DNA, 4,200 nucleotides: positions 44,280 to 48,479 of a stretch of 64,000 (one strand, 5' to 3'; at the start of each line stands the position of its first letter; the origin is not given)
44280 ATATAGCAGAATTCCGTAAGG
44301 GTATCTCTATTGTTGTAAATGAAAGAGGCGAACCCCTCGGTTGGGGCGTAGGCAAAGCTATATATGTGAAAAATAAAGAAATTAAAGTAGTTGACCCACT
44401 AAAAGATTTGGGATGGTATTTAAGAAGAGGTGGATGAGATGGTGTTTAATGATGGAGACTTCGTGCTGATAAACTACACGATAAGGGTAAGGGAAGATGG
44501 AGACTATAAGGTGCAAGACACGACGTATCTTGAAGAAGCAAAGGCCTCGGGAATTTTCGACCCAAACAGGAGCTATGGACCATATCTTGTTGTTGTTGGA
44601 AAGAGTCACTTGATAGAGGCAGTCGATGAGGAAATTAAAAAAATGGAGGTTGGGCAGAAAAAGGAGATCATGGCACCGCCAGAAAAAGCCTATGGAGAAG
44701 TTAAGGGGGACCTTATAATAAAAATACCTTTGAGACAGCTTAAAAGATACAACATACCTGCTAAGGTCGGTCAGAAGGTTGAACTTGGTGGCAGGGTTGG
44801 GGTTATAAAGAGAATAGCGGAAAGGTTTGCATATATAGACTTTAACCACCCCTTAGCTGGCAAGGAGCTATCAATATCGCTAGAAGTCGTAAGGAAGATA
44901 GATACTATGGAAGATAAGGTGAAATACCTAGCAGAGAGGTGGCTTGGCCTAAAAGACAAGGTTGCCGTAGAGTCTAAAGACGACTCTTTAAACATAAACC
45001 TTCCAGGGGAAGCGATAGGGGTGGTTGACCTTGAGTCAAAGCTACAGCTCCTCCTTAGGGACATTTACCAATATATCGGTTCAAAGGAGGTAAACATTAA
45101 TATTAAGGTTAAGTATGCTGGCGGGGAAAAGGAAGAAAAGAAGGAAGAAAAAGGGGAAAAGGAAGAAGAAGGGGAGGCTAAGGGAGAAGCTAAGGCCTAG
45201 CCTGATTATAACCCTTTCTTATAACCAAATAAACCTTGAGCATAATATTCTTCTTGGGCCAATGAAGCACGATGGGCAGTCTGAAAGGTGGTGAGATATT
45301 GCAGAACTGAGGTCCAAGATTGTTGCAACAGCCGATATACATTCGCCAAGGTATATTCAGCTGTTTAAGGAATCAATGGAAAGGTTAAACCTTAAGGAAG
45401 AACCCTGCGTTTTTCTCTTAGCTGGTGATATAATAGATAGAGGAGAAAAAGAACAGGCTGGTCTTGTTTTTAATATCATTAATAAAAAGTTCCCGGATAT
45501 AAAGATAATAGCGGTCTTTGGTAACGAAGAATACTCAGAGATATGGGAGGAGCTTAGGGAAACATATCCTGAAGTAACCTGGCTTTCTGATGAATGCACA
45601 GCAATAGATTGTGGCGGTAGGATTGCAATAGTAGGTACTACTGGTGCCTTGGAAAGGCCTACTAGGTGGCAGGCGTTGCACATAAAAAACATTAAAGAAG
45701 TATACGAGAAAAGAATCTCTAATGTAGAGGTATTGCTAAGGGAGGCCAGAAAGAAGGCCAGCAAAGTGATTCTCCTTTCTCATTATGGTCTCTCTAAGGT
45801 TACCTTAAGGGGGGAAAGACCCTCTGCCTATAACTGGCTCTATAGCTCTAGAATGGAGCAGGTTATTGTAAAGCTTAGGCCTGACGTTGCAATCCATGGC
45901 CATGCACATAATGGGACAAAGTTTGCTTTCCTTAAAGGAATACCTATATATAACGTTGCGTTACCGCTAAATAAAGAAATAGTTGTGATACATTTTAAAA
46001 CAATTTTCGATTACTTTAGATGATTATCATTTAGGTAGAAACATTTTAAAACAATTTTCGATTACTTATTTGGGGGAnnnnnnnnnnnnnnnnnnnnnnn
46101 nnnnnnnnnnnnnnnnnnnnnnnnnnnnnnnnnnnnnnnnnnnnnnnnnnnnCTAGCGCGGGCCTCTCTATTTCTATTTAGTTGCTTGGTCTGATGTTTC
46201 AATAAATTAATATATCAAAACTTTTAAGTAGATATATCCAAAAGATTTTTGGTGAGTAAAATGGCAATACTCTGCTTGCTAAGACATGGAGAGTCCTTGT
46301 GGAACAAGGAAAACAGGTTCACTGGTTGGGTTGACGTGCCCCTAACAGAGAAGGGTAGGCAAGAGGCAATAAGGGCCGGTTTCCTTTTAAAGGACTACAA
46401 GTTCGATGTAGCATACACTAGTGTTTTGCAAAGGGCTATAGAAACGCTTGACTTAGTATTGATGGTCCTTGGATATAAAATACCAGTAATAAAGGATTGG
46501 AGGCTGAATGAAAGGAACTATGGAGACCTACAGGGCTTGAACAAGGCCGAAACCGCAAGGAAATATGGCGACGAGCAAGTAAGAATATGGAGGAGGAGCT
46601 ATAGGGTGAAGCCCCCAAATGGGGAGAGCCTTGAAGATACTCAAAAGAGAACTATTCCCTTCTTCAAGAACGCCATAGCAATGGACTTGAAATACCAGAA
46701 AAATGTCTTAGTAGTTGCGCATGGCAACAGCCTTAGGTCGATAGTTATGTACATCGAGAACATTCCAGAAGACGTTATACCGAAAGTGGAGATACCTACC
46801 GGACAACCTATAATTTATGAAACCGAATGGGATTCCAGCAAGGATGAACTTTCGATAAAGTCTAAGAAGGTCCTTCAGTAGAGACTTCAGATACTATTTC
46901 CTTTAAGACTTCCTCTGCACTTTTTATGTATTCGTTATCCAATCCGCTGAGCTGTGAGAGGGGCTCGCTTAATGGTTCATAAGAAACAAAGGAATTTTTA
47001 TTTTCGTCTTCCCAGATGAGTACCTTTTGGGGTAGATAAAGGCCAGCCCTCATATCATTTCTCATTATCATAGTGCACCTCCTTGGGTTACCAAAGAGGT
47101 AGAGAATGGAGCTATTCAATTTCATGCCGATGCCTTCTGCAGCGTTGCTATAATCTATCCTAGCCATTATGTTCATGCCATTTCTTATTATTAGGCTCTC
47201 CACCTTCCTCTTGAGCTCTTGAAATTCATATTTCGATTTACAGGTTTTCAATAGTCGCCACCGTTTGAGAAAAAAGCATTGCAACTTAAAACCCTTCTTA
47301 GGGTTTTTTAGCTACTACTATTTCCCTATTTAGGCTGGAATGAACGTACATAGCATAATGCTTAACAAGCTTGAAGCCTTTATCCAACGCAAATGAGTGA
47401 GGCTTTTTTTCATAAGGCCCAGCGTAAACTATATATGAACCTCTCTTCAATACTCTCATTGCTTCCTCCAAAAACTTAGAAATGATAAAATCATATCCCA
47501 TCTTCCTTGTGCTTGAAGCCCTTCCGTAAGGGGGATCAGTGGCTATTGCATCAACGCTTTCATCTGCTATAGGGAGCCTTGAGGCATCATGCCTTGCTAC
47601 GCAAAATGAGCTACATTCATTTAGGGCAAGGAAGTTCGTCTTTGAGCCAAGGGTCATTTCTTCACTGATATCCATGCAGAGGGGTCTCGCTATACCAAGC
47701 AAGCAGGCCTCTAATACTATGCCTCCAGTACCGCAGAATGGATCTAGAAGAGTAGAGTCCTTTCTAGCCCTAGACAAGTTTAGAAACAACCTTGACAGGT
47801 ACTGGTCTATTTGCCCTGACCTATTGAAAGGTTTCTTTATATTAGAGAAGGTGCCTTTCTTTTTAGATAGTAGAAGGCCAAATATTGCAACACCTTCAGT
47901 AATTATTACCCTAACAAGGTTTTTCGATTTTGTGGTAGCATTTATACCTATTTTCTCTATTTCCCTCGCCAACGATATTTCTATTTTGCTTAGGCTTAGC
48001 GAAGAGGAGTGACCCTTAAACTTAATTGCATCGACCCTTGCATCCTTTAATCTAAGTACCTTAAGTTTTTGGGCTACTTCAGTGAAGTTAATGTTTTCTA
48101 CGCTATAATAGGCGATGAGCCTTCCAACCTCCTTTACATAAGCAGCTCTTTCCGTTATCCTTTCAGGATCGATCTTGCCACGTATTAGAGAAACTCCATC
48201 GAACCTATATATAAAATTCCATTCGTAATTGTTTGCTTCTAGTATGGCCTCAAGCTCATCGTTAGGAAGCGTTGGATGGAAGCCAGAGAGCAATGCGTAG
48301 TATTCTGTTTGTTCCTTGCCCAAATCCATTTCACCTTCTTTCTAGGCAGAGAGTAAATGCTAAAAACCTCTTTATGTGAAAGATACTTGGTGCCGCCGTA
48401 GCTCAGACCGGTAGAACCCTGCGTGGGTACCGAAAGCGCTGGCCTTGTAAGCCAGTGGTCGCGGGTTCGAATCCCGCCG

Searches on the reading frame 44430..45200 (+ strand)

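Call 49: search_protein_families(library=pfam, proteins=[window:44430-45200:+], max_evalue=0.001)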
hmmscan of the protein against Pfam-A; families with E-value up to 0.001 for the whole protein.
window:44430-45200:+ (256 aa): 2 families
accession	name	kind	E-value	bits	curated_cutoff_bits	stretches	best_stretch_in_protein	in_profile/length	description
PF00254.34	FKBP_C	-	2.5e-08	34.6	21.1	1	8-91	7-74/94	FKBP-type peptidyl-prolyl cis-trans isomerase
PF22199.2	FKBP26_IF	-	5.9e-05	23.4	27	1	99-142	3-46/46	FKBP26, IF domain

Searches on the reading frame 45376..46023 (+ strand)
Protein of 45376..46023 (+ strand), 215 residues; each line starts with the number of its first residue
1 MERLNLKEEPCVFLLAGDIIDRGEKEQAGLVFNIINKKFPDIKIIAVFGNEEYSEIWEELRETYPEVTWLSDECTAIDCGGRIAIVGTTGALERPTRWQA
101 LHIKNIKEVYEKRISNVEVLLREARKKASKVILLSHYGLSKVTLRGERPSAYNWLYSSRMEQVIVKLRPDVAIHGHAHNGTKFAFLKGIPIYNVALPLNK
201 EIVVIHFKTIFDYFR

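Call 49: search_protein_families(library=pfam, proteins=[window:45376-46023:+], max_evalue=0.001)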
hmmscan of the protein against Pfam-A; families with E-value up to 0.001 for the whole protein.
window:45376-46023:+ (215 aa): 1 family
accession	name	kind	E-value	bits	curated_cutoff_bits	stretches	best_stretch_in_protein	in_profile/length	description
PF00149.33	Metallophos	-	8e-12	46.4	21.5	1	5-179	26-190/191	Calcineurin-like phosphoesterase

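Call 61: find_homologous_proteins(query=window:45376-46023:+, max_evalue=1e-15)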
Query window:45376-46023:+ (215 aa): 86 proteins with E <= 1e-15 among 281 candidates.
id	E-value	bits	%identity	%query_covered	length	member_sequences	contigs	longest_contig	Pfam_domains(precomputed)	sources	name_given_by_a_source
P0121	4.3e-133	459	95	100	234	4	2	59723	PF00149.34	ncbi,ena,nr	ncbi:MAG: metallophosphoesterase [Caldisphaeraceae archaeon]|nr:metallophosphoesterase [Caldisphaera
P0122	5.8e-79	282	59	96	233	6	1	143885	PF00149.34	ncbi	ncbi:MAG: metallophosphoesterase family protein [Caldisphaera sp.]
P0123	7.5e-69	249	54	94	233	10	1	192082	PF00149.34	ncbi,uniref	ncbi:metallophosphoesterase family protein [Caldisphaera sp.]|uniref:metallophosphoesterase family p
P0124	3.5e-66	241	52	100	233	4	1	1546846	PF00149.34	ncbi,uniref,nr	ncbi:metallophosphoesterase family protein [Caldisphaera lagunensis]|uniref:metallophosphoesterase f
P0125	2.5e-65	238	51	93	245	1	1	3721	PF12850.13,PF00149.34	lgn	-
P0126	1.5e-63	232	52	93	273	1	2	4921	PF00149.34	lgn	-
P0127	9.3e-63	230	49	98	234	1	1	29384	PF00149.34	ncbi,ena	-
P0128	2.4e-62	228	52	93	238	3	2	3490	PF12850.13,PF00149.34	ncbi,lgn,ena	-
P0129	3.9e-62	227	52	89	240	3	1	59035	PF12850.13,PF00149.34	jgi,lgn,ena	-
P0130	5.4e-62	227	51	90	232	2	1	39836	PF12850.13,PF00149.34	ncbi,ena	-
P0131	1.2e-61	226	51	94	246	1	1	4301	PF12850.13,PF00149.34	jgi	jgi:Icc-related predicted phosphoesterase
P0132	1.5e-61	226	53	98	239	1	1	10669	PF00149.34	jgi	jgi:Icc-related predicted phosphoesterase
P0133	2.5e-61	225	52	93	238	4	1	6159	PF00149.34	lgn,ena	-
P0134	2.8e-61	225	49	95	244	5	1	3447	PF12850.13,PF00149.34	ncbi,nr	ncbi:MAG: metallophosphoesterase [Desulfurococcales archaeon]|nr:metallophosphoesterase [Desulfuroco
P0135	5.4e-61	224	48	93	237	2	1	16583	PF12850.13,PF00149.34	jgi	-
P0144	2.0e-58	215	48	96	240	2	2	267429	PF00149.34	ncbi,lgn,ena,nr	ncbi:MAG: metallophosphoesterase [Desulfurococcales archaeon]|nr:metallophosphoesterase [Desulfuroco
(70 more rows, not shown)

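Call 62: find_encoding_contigs(protein=P0121, flank=10000, max_places=3)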
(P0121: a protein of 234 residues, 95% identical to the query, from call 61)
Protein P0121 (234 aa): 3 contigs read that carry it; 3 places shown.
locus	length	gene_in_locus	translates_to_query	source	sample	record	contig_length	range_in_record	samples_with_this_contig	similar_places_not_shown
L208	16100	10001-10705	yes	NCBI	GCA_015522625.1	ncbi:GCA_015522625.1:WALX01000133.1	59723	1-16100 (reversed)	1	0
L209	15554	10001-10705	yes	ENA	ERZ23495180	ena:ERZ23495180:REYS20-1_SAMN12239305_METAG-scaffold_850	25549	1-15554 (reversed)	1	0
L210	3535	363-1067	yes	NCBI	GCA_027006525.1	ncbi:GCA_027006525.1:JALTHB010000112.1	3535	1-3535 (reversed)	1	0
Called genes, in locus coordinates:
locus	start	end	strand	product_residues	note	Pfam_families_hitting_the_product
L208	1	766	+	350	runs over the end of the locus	PF00005:ABC_tran, PF02463:SMC_N (faint), PF13304:AAA_21 (weak)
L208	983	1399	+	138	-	-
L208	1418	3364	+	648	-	PF05833:NFACT_N, PF05670:NFACT-R_1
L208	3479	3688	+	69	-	PF07754:Ribosomal_aS21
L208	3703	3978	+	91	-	PF00736:EF1_GNE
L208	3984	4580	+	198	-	PF09335:VTT_dom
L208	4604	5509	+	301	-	PF23023:Anti-Pycsar_Apyc1, PF00753:Lactamase_B, PF12706:Lactamase_B_2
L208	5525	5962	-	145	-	PF01877:RNA_binding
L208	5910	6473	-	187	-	PF13207:AAA_17, PF13238:AAA_18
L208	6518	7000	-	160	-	PF04008:Adenosine_kin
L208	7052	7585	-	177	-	PF01467:CTP_transf_like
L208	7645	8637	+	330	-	PF17125:Methyltr_RsmF_N, PF01189:Methyltr_RsmB-F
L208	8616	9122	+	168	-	PF03657:UPF0113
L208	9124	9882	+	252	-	PF00254:FKBP_C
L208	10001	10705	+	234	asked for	PF00149:Metallophos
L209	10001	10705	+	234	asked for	PF00149:Metallophos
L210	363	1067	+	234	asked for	PF00149:Metallophos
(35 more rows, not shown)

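Call 63: find_encoding_contigs(protein=P0124, flank=10000, max_places=1)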
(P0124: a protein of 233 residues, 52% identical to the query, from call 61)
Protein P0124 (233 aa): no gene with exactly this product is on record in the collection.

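Call 64: find_encoding_contigs(protein=P0122, flank=10000, max_places=1)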
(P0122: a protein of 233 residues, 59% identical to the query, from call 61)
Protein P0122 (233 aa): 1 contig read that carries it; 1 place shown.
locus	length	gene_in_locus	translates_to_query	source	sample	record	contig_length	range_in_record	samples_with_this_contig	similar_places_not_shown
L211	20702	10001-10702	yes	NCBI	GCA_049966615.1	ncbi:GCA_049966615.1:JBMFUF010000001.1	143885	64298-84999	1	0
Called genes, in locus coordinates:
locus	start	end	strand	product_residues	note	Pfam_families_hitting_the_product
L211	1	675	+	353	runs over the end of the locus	PF00005:ABC_tran, PF02463:SMC_N, PF13304:AAA_21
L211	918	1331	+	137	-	-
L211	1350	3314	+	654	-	PF05833:NFACT_N, PF05670:NFACT-R_1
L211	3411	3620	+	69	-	PF07754:Ribosomal_aS21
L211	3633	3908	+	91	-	PF00736:EF1_GNE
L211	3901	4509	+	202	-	PF09335:VTT_dom (weak)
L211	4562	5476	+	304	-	PF23023:Anti-Pycsar_Apyc1, PF00753:Lactamase_B, PF12706:Lactamase_B_2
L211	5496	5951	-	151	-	PF01877:RNA_binding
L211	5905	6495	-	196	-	PF13238:AAA_18, PF13207:AAA_17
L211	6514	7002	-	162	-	PF04008:Adenosine_kin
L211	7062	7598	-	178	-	PF01467:CTP_transf_like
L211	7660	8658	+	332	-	PF17125:Methyltr_RsmF_N, PF01189:Methyltr_RsmB-F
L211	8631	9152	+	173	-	PF03657:UPF0113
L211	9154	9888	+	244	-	PF00254:FKBP_C, PF22199:FKBP26_IF (faint)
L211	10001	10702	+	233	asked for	PF00149:Metallophos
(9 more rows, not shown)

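Call 74: find_encoding_contigs(protein=P0123, flank=10000, max_places=1)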
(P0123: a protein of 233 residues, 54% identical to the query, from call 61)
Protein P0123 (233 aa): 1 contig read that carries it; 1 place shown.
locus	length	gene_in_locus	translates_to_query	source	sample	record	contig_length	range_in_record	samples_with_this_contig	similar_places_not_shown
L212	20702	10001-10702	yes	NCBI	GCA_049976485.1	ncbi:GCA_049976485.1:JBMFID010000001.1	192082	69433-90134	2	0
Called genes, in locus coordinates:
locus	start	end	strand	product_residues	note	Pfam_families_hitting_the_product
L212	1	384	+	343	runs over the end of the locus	PF02463:SMC_N, PF00005:ABC_tran, PF13304:AAA_21 (weak)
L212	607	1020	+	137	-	-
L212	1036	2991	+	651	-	PF05833:NFACT_N, PF05670:NFACT-R_1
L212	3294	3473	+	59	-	PF07754:Ribosomal_aS21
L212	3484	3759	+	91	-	PF00736:EF1_GNE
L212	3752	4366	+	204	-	PF09335:VTT_dom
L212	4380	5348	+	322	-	PF23023:Anti-Pycsar_Apyc1, PF00753:Lactamase_B (weak), PF12706:Lactamase_B_2 (weak)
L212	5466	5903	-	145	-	PF01877:RNA_binding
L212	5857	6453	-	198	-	PF03266:NTPase_1 (weak), PF13238:AAA_18, PF13671:AAA_33 (weak), PF13207:AAA_17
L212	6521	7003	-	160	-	PF04008:Adenosine_kin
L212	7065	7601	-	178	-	PF01467:CTP_transf_like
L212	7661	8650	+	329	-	PF17125:Methyltr_RsmF_N, PF22458:RsmF-B_ferredox, PF01189:Methyltr_RsmB-F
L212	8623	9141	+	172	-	PF03657:UPF0113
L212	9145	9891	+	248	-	PF00254:FKBP_C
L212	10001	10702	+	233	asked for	PF00149:Metallophos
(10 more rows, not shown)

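Call 75: find_encoding_contigs(protein=P0127, flank=10000, max_places=1)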
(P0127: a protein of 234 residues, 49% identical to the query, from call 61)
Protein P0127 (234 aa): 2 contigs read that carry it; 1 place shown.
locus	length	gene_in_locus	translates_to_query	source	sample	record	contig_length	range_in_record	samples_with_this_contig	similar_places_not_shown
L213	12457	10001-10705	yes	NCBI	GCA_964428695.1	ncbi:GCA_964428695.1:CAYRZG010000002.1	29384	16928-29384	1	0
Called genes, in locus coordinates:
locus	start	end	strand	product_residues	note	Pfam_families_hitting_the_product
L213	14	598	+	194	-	-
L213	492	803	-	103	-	-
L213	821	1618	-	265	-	PF01966:HD (weak)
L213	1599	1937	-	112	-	PF03091:CutA1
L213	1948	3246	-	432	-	PF03952:Enolase_N, PF00113:Enolase_C, PF13378:MR_MLE_C (weak)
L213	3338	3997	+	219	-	PF02254:TrkA_N, PF02558:ApbA (weak), PF03435:Sacchrp_dh_NADP (weak), PF03446:NAD_binding_2 (weak), PF03721:UDPG_MGDP_dh_N (weak), PF03807:F420_oxidored (faint), PF13241:NAD_binding_7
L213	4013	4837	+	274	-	-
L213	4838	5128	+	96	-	PF07754:Ribosomal_aS21 (faint)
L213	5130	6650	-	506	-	PF00117:GATase, PF07722:Peptidase_C26, PF02540:NAD_synthase, PF00958:GMP_synt_C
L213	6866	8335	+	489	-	PF02789:Peptidase_M17_N, PF00883:Peptidase_M17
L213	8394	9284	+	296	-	PF03437:BtpA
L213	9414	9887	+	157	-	-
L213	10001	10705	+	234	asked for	PF00149:Metallophos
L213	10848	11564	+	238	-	-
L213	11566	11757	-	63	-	-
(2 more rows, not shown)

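Call 76: find_encoding_contigs(protein=P0144, flank=10000, max_places=1)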
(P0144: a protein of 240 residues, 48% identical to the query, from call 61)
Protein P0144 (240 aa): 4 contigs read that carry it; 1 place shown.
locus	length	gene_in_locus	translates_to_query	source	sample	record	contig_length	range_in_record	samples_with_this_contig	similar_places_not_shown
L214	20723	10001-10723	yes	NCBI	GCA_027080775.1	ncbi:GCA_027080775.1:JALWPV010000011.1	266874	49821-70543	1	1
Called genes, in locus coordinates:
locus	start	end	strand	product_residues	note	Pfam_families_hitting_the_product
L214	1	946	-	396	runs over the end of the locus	PF04123:DUF373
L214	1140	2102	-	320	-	-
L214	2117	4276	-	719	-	PF02629:CoA_binding, PF13380:CoA_binding_2, PF13607:Succ_CoA_lig, PF19045:Ligase_CoA_2, PF13549:ATP-grasp_5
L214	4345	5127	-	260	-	PF03029:ATP_bind_1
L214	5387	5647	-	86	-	-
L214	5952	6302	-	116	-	-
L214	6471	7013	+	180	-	PF06559:DCD_N (weak), PF22769:DCD, PF00692:dUTPase (weak)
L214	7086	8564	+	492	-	PF00221:Lyase_aromatic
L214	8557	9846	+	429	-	PF16575:CLP1_P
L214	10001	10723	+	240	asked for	PF00149:Metallophos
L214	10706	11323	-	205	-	PF04252:SFM1-like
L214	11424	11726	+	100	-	PF01918:Alba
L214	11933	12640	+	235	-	-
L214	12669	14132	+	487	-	PF20123:DUF6513 (weak), PF14251:PterinBD-DUF4346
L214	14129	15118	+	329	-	PF00288:GHMP_kinases_N, PF08544:GHMP_kinases_C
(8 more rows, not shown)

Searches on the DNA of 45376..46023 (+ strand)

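Call 68: search_rna_families(source=L211, start=17650, end=17900, threshold=gathering, show_alignments=2)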
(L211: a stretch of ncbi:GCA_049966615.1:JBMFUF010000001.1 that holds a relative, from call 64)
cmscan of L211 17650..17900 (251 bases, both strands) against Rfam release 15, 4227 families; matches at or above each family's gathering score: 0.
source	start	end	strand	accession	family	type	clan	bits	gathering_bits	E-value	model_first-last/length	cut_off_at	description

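Call 69: search_rna_families(source=L211, start=17600, end=17950, threshold=evalue, max_evalue=1, show_alignments=2)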
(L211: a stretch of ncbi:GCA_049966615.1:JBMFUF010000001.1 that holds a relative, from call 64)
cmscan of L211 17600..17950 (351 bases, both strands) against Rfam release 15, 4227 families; matches with E-value up to 1: 3.
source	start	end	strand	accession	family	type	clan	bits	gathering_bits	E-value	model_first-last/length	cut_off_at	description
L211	17739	17823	+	RF00005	tRNA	Gene; tRNA;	CL00001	47.6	29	2.5e-09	1-71/71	no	tRNA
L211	17757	17915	-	RF02070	STnc300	Gene; sRNA;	-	25.4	80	0.24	1-159/159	no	Salmonella enterica sRNA STnc300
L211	17708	17911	-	RF01295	SCARNA7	Gene; snRNA; snoRNA; scaRNA;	-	12.9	65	0.34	1-330/330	no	Small Cajal body-specific RNA 7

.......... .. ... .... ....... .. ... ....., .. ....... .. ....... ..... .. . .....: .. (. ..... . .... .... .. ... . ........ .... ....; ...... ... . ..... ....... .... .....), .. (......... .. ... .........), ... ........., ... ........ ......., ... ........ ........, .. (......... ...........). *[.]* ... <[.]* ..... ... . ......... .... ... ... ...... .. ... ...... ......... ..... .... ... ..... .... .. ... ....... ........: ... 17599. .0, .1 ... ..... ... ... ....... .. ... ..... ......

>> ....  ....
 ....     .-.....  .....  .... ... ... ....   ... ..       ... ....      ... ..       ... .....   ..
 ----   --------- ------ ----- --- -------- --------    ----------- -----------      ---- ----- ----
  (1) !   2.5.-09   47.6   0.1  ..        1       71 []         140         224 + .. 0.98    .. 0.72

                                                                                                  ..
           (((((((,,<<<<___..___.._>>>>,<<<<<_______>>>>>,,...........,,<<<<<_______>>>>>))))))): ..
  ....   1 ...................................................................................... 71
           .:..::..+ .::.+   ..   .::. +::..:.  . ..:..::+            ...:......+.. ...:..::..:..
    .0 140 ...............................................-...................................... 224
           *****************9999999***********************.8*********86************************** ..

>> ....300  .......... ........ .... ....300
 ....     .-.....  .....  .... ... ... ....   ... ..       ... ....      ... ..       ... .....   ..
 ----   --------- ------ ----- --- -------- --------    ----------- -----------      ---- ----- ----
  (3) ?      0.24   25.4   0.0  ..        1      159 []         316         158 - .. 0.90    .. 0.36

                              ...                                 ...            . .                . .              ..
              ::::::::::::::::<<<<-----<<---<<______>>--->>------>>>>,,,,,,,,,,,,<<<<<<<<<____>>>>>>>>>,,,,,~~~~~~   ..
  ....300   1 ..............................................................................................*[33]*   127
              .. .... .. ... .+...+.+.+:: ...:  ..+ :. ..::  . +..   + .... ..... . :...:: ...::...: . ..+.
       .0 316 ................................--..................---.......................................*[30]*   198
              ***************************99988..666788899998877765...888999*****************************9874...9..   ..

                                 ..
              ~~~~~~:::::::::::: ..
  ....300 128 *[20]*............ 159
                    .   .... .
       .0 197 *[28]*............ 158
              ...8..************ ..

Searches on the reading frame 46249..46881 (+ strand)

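Call 49: search_protein_families(library=pfam, proteins=[window:46249-46881:+], max_evalue=0.001)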
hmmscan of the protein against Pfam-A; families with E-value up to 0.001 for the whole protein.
window:46249-46881:+ (210 aa): 1 family
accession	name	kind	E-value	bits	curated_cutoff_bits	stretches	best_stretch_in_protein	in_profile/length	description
PF00300.27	His_Phos_1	-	2.7e-47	161.4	21.7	1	8-190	1-179/194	Histidine phosphatase superfamily (branch 1)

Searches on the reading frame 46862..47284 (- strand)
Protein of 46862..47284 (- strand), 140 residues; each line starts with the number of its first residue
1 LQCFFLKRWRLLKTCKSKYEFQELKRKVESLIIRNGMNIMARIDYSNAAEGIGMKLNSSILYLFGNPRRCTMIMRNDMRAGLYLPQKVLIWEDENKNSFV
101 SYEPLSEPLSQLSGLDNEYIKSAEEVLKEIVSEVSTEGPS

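Call 49: search_protein_families(library=pfam, proteins=[window:46862-47284:-], max_evalue=0.001)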
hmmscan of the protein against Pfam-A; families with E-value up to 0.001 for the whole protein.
window:46862-47284:- (140 aa): 1 family
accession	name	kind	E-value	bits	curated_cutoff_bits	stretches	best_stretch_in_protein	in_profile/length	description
PF03625.19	DUF302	-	1.2e-11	44.8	23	1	43-102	1-60/63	Domain of unknown function DUF302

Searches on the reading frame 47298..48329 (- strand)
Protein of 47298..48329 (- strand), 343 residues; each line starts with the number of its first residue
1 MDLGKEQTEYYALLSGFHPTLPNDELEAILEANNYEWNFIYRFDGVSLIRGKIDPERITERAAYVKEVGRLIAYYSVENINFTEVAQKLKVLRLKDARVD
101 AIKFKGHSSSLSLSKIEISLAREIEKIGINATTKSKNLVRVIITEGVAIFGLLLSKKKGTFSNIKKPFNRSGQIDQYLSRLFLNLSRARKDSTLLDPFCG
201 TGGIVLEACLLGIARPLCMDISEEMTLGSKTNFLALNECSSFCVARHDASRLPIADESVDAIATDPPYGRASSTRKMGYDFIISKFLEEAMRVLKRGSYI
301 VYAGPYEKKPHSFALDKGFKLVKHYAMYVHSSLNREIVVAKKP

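Call 49: search_protein_families(library=pfam, proteins=[window:47298-48329:-], max_evalue=0.001)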
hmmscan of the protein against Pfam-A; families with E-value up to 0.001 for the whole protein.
window:47298-48329:- (343 aa): 7 families
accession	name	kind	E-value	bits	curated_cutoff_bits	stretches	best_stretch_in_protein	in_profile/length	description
PF01170.24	UPF0020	-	8.3e-27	94.6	22.3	1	166-335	4-195/197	RMKL-like, methyltransferase domain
PF01555.25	N6_N4_Mtase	-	3e-07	31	26.7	0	259-324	1-77/221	DNA methylase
PF03602.21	Cons_hypoth95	-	5.1e-07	30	24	1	180-273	31-128/182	Conserved hypothetical protein 95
PF08241.18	Methyltransf_11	-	1.3e-06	29.4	21.2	0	196-262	2-64/95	Methyltransferase domain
PF13847.12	Methyltransf_31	-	2.1e-05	24.7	27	1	189-306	2-113/145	Methyltransferase domain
PF13649.12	Methyltransf_25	-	3.7e-05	24.8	27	1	195-264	2-70/97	Methyltransferase domain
PF05175.20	MTS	-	0.00084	19.5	23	0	179-301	20-137/170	Methyltransferase small domain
